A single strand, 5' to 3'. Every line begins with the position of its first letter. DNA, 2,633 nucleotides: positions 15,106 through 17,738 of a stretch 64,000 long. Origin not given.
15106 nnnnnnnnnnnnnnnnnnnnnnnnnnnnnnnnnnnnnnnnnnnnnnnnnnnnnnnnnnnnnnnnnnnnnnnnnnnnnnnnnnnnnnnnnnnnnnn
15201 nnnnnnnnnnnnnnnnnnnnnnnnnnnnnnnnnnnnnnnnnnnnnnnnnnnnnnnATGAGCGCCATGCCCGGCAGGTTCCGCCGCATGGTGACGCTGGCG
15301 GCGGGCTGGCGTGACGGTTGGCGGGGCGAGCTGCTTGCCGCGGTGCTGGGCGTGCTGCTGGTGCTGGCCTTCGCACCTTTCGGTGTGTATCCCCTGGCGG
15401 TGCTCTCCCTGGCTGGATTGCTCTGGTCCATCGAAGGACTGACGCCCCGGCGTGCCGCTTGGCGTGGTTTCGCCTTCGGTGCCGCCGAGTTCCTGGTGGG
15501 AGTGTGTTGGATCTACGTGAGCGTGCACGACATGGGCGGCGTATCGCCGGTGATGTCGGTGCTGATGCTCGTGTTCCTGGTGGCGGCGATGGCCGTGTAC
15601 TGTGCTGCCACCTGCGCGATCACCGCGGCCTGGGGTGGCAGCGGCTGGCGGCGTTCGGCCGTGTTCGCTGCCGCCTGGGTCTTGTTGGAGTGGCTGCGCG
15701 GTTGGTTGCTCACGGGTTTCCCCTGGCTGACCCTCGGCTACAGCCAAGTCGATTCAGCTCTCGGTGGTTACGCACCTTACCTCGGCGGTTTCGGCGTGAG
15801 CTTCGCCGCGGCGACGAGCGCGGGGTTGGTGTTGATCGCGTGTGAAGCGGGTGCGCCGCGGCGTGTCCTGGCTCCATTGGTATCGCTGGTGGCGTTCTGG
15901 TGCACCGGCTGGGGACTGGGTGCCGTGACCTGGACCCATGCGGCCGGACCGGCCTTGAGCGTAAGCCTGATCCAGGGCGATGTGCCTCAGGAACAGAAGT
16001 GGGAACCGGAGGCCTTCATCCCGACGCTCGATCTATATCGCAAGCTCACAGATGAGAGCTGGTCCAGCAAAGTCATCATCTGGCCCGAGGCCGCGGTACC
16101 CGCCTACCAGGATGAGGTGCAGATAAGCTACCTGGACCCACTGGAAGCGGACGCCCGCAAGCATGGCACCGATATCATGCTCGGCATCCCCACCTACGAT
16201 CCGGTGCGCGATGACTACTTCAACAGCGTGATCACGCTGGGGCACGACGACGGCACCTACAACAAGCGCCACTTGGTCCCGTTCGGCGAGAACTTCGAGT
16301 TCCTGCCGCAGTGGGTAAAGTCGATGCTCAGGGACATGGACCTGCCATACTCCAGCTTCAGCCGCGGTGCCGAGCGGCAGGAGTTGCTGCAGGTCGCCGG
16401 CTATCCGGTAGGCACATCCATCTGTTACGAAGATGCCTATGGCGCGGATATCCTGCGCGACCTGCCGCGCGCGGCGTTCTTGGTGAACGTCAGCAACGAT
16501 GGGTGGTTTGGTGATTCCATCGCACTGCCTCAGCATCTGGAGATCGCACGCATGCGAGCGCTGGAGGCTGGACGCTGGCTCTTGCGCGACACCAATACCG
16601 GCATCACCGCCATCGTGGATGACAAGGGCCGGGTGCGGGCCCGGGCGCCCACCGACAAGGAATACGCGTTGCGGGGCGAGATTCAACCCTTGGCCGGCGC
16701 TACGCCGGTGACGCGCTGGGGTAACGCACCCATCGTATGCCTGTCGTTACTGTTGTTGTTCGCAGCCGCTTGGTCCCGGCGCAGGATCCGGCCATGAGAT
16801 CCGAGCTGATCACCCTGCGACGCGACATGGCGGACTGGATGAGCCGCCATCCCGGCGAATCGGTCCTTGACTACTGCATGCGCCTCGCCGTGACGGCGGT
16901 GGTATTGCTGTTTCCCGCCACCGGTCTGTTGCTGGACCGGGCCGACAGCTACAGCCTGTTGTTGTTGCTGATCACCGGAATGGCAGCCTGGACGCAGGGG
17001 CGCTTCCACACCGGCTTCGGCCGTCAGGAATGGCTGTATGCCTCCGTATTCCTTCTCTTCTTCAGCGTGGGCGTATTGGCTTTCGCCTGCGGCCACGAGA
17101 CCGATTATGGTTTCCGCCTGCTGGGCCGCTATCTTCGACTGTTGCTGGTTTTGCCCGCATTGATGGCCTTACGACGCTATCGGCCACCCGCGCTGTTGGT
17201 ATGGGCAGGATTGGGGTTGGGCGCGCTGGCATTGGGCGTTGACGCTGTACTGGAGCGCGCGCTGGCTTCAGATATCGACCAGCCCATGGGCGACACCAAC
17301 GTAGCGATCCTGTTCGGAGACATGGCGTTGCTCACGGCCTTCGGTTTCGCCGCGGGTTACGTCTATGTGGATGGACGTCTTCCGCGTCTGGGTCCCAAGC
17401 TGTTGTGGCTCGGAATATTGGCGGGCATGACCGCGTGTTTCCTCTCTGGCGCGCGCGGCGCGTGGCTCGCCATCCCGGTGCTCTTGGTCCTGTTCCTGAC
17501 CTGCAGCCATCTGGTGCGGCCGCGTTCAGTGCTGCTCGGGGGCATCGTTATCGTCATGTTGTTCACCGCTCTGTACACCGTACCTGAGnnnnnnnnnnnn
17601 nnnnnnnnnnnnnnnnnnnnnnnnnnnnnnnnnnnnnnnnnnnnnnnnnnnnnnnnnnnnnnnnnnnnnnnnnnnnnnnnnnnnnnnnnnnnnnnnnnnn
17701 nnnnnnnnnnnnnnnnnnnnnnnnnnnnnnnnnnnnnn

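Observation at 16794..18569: Wzy_C-family protein translationally coupled to lnt, with a lower-GC ~170-aa periplasmic insertion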

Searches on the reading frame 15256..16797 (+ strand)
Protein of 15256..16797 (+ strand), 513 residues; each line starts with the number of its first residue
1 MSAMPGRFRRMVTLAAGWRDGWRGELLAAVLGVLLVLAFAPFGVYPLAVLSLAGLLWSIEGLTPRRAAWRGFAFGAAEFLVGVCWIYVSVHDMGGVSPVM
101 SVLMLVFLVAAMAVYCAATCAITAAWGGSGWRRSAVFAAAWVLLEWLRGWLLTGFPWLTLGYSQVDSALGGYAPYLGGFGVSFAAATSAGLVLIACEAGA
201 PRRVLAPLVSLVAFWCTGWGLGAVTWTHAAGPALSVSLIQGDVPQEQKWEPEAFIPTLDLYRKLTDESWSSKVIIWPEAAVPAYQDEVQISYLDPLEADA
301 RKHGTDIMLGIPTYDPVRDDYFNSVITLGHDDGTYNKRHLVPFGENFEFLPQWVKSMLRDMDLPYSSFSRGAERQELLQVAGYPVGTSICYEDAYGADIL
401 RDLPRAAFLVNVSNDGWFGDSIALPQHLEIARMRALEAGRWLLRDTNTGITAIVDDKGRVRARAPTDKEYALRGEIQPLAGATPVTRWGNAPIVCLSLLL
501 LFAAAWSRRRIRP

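Call 6: search_protein_families(library=pfam, proteins=[window:15256-16797:+], max_evalue=0.01)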
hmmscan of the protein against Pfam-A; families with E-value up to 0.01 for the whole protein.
window:15256-16797:+ (513 aa): 2 families
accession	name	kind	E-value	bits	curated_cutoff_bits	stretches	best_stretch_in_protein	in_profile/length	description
PF20154.4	LNT_N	-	5e-36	124.7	27.1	1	32-190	2-158/159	Apolipoprotein N-acyltransferase N-terminal domain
PF00795.27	CN_hydrolase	-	1.8e-25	90.2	23.2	1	238-477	4-247/256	Carbon-nitrogen hydrolase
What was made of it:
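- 15256..16797 (+): lnt (apolipoprotein N-acyltransferase), the upstream neighbour. Pfam LNT_N + CN_hydrolase (call 6).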

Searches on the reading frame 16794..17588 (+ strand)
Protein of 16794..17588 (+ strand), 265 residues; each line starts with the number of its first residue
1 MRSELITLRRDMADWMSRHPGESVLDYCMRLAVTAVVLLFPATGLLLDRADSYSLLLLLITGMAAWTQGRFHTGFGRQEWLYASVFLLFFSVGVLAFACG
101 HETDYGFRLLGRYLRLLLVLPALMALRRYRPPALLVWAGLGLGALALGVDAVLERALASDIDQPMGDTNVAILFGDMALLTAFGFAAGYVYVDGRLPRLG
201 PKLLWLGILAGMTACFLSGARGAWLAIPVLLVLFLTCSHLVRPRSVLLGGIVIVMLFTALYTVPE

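Call 9: search_protein_families(library=pfam, proteins=[window:16794-17588:+], max_evalue=10)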
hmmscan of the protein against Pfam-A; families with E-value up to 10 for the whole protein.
window:16794-17588:+ (265 aa): 1 family
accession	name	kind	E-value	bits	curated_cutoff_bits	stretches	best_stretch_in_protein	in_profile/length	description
PF04341.17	DUF485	-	2.4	8.6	28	1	165-191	46-73/88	Protein of unknown function, DUF485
